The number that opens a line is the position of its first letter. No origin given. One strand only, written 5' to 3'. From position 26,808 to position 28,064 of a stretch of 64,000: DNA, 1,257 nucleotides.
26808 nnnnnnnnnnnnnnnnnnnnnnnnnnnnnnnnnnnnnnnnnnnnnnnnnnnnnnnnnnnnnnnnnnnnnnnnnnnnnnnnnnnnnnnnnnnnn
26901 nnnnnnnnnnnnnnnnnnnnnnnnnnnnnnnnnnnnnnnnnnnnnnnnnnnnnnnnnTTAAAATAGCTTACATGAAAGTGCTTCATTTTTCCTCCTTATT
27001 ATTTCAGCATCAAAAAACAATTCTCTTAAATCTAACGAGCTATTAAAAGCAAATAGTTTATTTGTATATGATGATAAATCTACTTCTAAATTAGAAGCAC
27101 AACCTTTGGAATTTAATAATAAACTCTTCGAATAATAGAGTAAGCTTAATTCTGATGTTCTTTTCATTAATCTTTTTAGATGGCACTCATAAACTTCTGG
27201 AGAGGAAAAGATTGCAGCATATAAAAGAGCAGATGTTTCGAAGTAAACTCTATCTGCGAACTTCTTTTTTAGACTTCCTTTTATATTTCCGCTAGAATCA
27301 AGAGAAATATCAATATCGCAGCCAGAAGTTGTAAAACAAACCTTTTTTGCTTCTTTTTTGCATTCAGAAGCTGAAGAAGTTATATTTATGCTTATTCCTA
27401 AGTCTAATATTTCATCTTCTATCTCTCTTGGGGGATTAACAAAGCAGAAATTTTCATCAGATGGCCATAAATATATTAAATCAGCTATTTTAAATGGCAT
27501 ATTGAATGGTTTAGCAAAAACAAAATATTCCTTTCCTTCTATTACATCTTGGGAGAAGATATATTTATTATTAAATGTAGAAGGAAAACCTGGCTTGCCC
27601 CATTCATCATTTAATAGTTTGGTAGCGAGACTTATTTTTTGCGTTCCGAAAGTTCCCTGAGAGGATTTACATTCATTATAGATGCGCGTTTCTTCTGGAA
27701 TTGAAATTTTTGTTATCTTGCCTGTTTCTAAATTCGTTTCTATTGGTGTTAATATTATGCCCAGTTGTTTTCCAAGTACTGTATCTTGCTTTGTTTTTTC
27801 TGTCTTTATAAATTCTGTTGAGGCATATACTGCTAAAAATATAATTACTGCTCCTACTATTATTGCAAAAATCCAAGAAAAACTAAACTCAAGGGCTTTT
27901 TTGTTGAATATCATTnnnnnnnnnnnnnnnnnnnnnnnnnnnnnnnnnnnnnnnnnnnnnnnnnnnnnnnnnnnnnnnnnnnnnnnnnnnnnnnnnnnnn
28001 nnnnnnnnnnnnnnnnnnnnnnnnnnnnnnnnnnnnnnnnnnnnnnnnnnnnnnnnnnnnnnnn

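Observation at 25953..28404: Operon of four consecutive class-III-signal-peptide (type IV pilin-like) genes without an assembly ATPase nearby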

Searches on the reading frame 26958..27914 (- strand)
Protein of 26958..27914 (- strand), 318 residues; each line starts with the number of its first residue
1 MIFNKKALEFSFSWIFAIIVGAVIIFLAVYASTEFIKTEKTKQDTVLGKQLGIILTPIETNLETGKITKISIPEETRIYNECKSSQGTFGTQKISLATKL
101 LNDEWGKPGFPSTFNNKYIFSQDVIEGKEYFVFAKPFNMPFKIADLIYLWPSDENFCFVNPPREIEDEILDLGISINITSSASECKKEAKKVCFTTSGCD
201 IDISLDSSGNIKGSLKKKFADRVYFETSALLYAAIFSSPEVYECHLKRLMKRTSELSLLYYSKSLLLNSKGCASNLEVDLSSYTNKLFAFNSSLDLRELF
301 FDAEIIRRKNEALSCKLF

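Call 4: search_protein_families(library=pfam, proteins=[window:26958-27914:-], max_evalue=1)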
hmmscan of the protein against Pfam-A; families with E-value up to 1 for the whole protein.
window:26958-27914:- (318 aa): 3 families
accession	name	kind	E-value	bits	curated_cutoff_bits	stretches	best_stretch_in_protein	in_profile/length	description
PF11616.13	EZH2_WD-Binding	-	0.032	14.7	25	1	92-106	9-23/30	WD repeat binding protein EZH2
PF22852.1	SoxE_N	-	0.078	13.3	27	1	6-35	2-31/48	Sulfocyanin, N-terminal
PF08611.15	DUF1774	-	0.097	13.4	23.5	1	10-42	48-80/95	Fungal protein of unknown function (DUF1774)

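Call 7: find_encoding_contigs(protein=window:26958-27914:-, flank=10000, max_places=6)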
Protein window:26958-27914:- (318 aa): 3 contigs read that carry it; 3 places shown.
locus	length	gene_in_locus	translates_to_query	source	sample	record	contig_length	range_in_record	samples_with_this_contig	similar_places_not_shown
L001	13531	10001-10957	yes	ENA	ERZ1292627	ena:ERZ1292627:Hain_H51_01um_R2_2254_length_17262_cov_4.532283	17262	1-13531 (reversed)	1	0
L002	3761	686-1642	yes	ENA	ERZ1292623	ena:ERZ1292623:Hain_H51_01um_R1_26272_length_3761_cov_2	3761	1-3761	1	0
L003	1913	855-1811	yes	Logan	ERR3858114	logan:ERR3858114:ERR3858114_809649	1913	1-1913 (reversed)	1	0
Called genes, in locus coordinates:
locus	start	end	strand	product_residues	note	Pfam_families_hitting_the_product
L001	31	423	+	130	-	PF01934:HepT-like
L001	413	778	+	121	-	PF01909:NTP_transf_2, PF22600:MTPAP-like_central (weak), PF18765:Polbeta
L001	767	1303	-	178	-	PF13489:Methyltransf_23 (weak), PF03602:Cons_hypoth95 (faint), PF05175:MTS, PF06325:PrmA, PF13847:Methyltransf_31, PF08241:Methyltransf_11 (weak), PF13649:Methyltransf_25 (weak), PF07669:Eco57I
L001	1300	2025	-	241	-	-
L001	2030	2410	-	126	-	-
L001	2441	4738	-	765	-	PF13229:Beta_helix, PF05048:NosD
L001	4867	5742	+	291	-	-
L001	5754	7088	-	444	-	PF00753:Lactamase_B, PF22505:RNase_J_b_CASP, PF07521:RMMBL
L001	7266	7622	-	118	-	-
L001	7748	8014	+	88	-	-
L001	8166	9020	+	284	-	PF10459:Peptidase_S46 (faint), PF00089:Trypsin, PF13365:Trypsin_2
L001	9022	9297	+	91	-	-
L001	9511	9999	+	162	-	-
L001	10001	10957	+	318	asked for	-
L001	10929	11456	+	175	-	-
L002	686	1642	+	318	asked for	-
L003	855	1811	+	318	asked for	-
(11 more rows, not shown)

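Call 8: search_protein_families(library=ncbifam, proteins=[window:26958-27914:-], max_evalue=0.1)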
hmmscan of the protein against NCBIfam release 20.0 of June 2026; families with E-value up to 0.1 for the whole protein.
window:26958-27914:- (318 aa): 0 families

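Call 9: find_homologous_proteins(query=window:26958-27914:-, max_evalue=0.001)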
Query window:26958-27914:- (318 aa): 861 proteins with E <= 0.001 among 2238 candidates; the best 120 are listed.
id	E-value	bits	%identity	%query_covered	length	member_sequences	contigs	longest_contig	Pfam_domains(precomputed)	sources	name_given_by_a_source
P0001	2.4e-146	505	70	100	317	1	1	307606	-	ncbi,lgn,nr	ncbi:MAG: hypothetical protein Q7S27_06390 [Nanoarchaeota archaeon]|nr:hypothetical protein [Nanoarc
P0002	1.6e-144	499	69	100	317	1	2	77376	-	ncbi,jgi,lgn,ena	-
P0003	2.0e-141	489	69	100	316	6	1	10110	-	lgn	-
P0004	6.5e-138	477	68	99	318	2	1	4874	-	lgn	-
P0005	3.5e-133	462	66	100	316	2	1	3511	-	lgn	-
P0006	2.0e-130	453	65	99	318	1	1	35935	-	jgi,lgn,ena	-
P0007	2.1e-129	449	65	99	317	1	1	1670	-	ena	-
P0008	1.5e-128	446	66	100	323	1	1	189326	-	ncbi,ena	-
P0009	6.0e-128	444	62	100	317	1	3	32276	-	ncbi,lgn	-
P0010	1.3e-127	443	62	99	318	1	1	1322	-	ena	-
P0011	1.6e-126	440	63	99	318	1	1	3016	-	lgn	-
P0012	6.7e-125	434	63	100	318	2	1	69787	-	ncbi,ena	-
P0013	9.6e-125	434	62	99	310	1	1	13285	-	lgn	-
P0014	1.1e-124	434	61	99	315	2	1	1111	-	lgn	-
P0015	3.3e-124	432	61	100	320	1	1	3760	-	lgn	-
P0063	2.0e-93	331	50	99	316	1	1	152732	-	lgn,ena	-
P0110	9.6e-82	293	46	99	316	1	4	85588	-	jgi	jgi:hypothetical protein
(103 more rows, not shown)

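Call 10: find_encoding_contigs(protein=P0001, flank=10000, max_places=2)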
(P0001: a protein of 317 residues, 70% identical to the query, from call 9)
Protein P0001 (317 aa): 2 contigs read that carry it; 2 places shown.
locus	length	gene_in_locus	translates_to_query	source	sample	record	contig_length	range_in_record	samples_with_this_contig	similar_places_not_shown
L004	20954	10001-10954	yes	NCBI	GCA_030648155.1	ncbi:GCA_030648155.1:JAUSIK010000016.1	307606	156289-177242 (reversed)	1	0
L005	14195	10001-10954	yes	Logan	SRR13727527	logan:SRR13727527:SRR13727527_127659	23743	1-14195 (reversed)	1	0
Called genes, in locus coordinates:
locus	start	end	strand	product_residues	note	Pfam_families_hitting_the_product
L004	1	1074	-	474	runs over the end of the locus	-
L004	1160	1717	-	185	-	PF04191:PEMT, PF04140:ICMT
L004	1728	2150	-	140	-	-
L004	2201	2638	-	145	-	-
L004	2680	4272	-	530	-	PF03321:GH3, PF23571:GH3_M, PF23572:GH3_C (weak)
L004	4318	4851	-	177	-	PF03602:Cons_hypoth95 (faint), PF05175:MTS, PF06325:PrmA, PF13649:Methyltransf_25 (faint), PF07669:Eco57I (weak)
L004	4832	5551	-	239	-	-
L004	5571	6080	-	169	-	-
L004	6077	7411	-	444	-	PF00753:Lactamase_B, PF12706:Lactamase_B_2 (faint), PF22505:RNase_J_b_CASP, PF07521:RMMBL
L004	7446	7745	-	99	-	-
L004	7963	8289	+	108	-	-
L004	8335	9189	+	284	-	PF00089:Trypsin, PF13365:Trypsin_2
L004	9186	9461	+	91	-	-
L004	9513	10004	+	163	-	-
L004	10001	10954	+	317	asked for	-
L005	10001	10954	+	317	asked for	-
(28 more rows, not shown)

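Call 11: find_encoding_contigs(protein=P0063, flank=10000, max_places=2)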
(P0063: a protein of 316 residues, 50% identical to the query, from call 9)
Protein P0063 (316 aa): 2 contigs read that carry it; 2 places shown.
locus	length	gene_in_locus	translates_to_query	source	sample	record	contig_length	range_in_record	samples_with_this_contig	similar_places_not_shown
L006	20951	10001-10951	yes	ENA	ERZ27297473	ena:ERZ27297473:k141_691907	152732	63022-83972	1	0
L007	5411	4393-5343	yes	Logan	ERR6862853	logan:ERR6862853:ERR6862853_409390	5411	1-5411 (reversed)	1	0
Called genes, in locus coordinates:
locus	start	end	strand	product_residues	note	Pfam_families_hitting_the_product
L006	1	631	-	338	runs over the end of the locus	PF00953:Glycos_transf_4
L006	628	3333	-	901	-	PF02516:STT3, PF21436:STT3-PglB_core (weak)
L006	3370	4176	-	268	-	PF01944:SpoIIM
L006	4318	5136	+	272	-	PF01008:IF-2B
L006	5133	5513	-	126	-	PF02996:Prefoldin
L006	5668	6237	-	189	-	PF05175:MTS, PF06325:PrmA (weak), PF07669:Eco57I (weak)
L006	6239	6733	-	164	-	-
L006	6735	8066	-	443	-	PF00753:Lactamase_B, PF12706:Lactamase_B_2 (weak), PF22505:RNase_J_b_CASP, PF07521:RMMBL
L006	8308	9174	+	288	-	PF00089:Trypsin, PF13365:Trypsin_2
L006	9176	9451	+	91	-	-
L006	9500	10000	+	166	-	-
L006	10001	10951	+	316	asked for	-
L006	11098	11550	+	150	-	-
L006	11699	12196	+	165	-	-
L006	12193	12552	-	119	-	PF25212:HVO_A0114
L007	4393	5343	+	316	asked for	-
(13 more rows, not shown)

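Call 12: find_encoding_contigs(protein=P0110, flank=10000, max_places=2)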
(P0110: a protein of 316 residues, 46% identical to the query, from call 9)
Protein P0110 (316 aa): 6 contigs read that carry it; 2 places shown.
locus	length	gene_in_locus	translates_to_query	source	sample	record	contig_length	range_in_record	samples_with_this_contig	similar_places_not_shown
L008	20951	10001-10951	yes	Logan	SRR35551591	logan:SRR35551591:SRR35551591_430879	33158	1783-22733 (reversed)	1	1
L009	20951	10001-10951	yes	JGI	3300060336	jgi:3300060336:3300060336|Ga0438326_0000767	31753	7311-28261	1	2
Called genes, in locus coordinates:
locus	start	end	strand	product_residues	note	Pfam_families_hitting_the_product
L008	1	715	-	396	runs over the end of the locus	PF01943:Polysacc_synt, PF13440:Polysacc_synt_3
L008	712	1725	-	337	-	PF00953:Glycos_transf_4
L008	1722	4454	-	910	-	PF02516:STT3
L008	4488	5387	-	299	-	PF01944:SpoIIM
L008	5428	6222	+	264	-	PF01008:IF-2B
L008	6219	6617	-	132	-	PF02996:Prefoldin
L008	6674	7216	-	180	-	PF05175:MTS, PF00398:RrnaAD (weak), PF06325:PrmA, PF07669:Eco57I (weak), PF13649:Methyltransf_25 (weak)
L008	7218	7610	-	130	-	-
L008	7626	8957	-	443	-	PF00753:Lactamase_B, PF22505:RNase_J_b_CASP, PF07521:RMMBL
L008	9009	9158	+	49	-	PF07866:DUF1653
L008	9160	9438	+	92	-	-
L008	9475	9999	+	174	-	-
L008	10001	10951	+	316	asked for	-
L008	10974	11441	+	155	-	-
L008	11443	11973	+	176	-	-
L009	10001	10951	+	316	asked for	-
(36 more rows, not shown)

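Call 18: find_related_loci(query=A1, collection=genome_contigs, flank=10000)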
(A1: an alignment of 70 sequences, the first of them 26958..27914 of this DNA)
Query A1 (318 aa) in genome_contigs; peptide patterns used: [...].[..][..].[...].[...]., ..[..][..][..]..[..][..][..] (x = any residue, [..] = any of these).
313 stretches matched a pattern; 142 encode a relative of the query (tblastn E <= 1e-3); the best 80 are kept; 80 distinct loci.
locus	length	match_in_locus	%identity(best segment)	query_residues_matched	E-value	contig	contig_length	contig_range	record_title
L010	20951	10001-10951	70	1-318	3e-152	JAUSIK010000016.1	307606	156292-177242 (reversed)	MAG: Nanoarchaeota archaeon isolate E14_metabat.bin.238 E14_k141_1029965, whole genome shotgun sequence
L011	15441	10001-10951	62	2-318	4e-135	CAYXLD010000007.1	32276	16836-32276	MAG TPA_asm: Candidatus Woesearchaeota archaeon isolate ERP125453_co1_526 genome assembly, contig: NODE_1125_length_3227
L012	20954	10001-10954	66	2-318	7e-135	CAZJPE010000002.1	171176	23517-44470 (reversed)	MAG TPA_asm: Candidatus Woesearchaeota archaeon isolate SRP178908_co2_70 genome assembly, contig: NODE_5_length_171176_c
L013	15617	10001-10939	63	7-318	1e-128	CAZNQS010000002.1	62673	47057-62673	MAG TPA_asm: Candidatus Woesearchaeota archaeon isolate SRP178908_co1_140 genome assembly, contig: NODE_222_length_62673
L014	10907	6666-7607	60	6-318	1e-125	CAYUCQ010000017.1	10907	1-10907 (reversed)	MAG TPA_asm: Candidatus Woesearchaeota archaeon isolate SRP050083_co3_194 genome assembly, contig: NODE_5600_length_1090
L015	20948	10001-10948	61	2-318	3e-119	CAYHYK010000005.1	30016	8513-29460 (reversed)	MAG TPA_asm: Candidatus Woesearchaeota archaeon isolate ERP119705_co17_376 genome assembly, contig: NODE_1645_length_300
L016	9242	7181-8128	56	4-318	5e-114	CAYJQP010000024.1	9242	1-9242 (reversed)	MAG TPA_asm: Candidatus Woesearchaeota archaeon isolate ERP125453_co1_261 genome assembly, contig: NODE_8948_length_9242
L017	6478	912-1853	52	2-318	7e-106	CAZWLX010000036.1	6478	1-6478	MAG TPA_asm: Candidatus Woesearchaeota archaeon isolate binchicken_co38_343 genome assembly, contig: NODE_25246_length_6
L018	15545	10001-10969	53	4-318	8e-106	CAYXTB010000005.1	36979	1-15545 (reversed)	MAG TPA_asm: Candidatus Woesearchaeota archaeon isolate SRP178908_co1_313 genome assembly, contig: NODE_613_length_36979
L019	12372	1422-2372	53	4-318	2e-103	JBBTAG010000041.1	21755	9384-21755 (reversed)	MAG: Nanoarchaeota archaeon isolate H41-bin129_1 H41_bin129_1_000000000041, whole genome shotgun sequence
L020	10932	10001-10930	50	4-315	5e-101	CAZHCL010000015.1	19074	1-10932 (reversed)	MAG TPA_asm: Candidatus Woesearchaeota archaeon isolate binchicken_co241_47 genome assembly, contig: NODE_2755_length_19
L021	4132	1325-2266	49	2-318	3e-100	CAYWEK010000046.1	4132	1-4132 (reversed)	MAG TPA_asm: Candidatus Woesearchaeota archaeon isolate binchicken_co54_402 genome assembly, contig: NODE_42659_length_4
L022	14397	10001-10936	48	4-318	1e-98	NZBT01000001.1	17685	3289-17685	MAG: Candidatus Pacearchaeota archaeon isolate ARS1309 32337, whole genome shotgun sequence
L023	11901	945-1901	51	4-318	2e-98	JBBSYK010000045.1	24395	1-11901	MAG: Nanoarchaeota archaeon isolate H32-bin099_1 H32_bin099_1_000000000045, whole genome shotgun sequence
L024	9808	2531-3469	49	5-318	9e-97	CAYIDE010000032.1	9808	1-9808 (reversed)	MAG TPA_asm: Candidatus Woesearchaeota archaeon isolate ERP119705_co1_824 genome assembly, contig: NODE_9839_length_9808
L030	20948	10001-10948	48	2-318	8e-90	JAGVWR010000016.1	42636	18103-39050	Candidatus Pacearchaeota archaeon isolate RIFCSPLOWO2_01_FULL_32_14 rifcsplowo2_01_scaffold_984, whole genome shotgun se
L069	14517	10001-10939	42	4-318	8e-73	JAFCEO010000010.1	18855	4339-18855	Candidatus Pacearchaeota archaeon isolate Meg22_1214_Bin_14 Meg22_1214_Bin_14_scaffold_9812, whole genome shotgun sequen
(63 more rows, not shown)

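Call 23: predict_structure(alignment_id=A1)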
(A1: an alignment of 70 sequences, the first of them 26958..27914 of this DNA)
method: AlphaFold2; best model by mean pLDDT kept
length: 318 residues; sequences in the alignment: 70
mean_pLDDT: 92.3   pTM: 0.87
mean pLDDT of the five models: 92.3, 91.7, 90.3, 89.8, 89.9
residues with pLDDT >= 90: 246; 70-90: 59; 50-70: 11; < 50: 2
segments of 3 or more residues with pLDDT < 50: none
pLDDT, mean of each block of 10 residues (from residue 1): 59 92 95 89 92 80 79 95 90 94 87 94 97 95 96 97 96 93 96 94 94 95 97 98 98 97 93 91 97 97 97 91
secondary structure, 60 per line:
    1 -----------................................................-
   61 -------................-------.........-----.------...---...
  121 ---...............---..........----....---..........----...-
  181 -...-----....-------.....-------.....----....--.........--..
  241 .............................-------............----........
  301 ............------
elements in order: H12-59 E68-83 E91-99 E112-114 E118-120 E124-138 E142-151 E156-159 H163-172 E177-179 E190-193 E201-205 E213-217 E222-225 H228-236 H239-269 H277-288 H293-312

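Call 26: fold_search(model_id=the predicted structure, library=pdb)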
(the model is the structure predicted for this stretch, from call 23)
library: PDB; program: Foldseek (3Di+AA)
matches with E <= 10: 472; with E <= 0.001: 0
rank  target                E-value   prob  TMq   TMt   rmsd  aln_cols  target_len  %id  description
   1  3huf_C                2.4e-01  0.08  0.11  0.11  16.2       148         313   14  Structure of the S. pombe Nbs1-Ctp1 complex (released 2009-10-13)
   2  3huf_A                2.6e-01  0.08  0.10  0.10  16.6       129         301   12  Structure of the S. pombe Nbs1-Ctp1 complex (released 2009-10-13)
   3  6s67_A                3.1e-01  0.04  0.08  0.11  15.5        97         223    6  Structure of the Fluorescent Protein AausFP1 from Aequorea cf. australis at pH 7.0 (released 2020-07-22)
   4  1exi_A                3.7e-01  0.12  0.15  0.17  15.8       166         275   13  CRYSTAL STRUCTURE OF TRANSCRIPTION ACTIVATOR BMRR, FROM B. SUBTILIS, BOUND TO 21 BASE PAIR BMR OPERATOR AND TPSB (released 2001-01-24)
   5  3huf_B                4.7e-01  0.06  0.11  0.11  16.0       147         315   12  Structure of the S. pombe Nbs1-Ctp1 complex (released 2009-10-13)
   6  3wck_A                4.7e-01  0.05  0.09  0.12  14.6        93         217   15  Crystal structure of monomeric photosensitizing fluorescent protein, Supernova (released 2013-10-02)
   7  9c4k_B                4.7e-01  0.03  0.12  0.04  16.6       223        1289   12  Yersinia entomophaga holotoxin complex in prepore conformation (released 2025-12-31)
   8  2yb8_B                5.6e-01  0.04  0.10  0.09  13.6       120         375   12  Crystal structure of Nurf55 in complex with Su(z)12 (released 2011-05-18)
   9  4z2c_B                5.6e-01  0.02  0.09  0.07  29.6       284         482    8  Quinolone(Moxifloxacin)-DNA cleavage complex of gyrase from S. pneumoniae (released 2016-09-14)
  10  8fyh_D                5.9e-01  0.08  0.10  0.08  14.6       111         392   10  G4 RNA-mediated PRC2 dimer (released 2023-10-04)
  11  4orn_A                6.3e-01  0.04  0.09  0.12  15.2       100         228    7  Blue Fluorescent Protein mKalama1 (released 2015-02-11)
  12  3iao                  7.1e-01  0.16  0.18  0.21  13.6       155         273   12  Conformational plasticity of the coiled coil domain of BmrR is required for bmr promoter binding-the unliganded structur (released 2010-04-14)
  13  4kto_C                7.1e-01  0.06  0.12  0.11  12.1       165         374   13  Crystal Structure Of a Putative Isovaleryl-CoA dehydrogenase (PSI-NYSGRC-012251) from Sinorhizobium meliloti 1021 (released 2013-06-19)
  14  3i0m                  7.1e-01  0.05  0.11  0.11  16.5       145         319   12  Structure of the S. pombe Nbs1 FHA/BRCT-repeat domain (released 2009-10-13)
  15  6lz2_C                7.1e-01  0.04  0.09  0.13  13.7       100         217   13  Crystal structure of a thermostable green fluorescent protein (TGP) with a synthetic nanobody (Sb44) (released 2020-12-23)
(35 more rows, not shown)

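Call 33: search_protein_families(library=pfam, proteins=[L030:7492-9321:-, L069:4530-6806:-, L069:1085-4528:-, L030:5777-6304:+], max_evalue=0.01)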
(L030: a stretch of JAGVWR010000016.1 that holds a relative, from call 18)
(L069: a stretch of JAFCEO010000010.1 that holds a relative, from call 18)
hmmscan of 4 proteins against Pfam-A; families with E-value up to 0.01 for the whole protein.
L030:7492-9321:- (609 aa): 6 families
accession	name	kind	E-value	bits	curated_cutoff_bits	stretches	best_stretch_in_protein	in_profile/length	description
PF00437.27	T2SSE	-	2.7e-109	365.7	24.9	1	193-581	9-368/370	Type II/IV secretion system protein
PF25199.1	nSTAND_NTPase5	-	0.00019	21.7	34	1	332-375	38-82/145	Novel STAND NTPase 5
PF13401.12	AAA_22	-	0.0004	21.1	27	1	336-375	6-45/130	AAA domain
PF13191.12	AAA_16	-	0.0036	18.2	32.6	1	333-363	23-52/167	AAA ATPase domain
PF01637.24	ATPase_2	-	0.0072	16.6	33.2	0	321-388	5-73/225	ATPase domain predominantly from Archaea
PF13555.12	AAA_29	-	0.0079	16.4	27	0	336-354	23-41/61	P-loop containing region of AAA domain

L069:4530-6806:- (758 aa): 1 family
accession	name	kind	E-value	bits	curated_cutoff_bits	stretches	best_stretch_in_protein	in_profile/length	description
PF00437.27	T2SSE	-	1.3e-10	40.9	24.9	1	416-586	100-255/370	Type II/IV secretion system protein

L069:1085-4528:- (1147 aa): 3 families
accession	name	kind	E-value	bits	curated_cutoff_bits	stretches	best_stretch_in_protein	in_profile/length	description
PF02838.20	Glyco_hydro_20b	-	2e-12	48.4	26.1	1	207-355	3-124/124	Glycosyl hydrolase family 20, domain 2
PF02018.23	CBM_4_9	-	6.7e-05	23.7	25.9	1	471-606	4-119/136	Carbohydrate binding domain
PF13948.11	DUF4215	-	0.00058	20.5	27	1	1045-1079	2-36/47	Domain of unknown function (DUF4215)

L030:5777-6304:+ (175 aa): 0 families
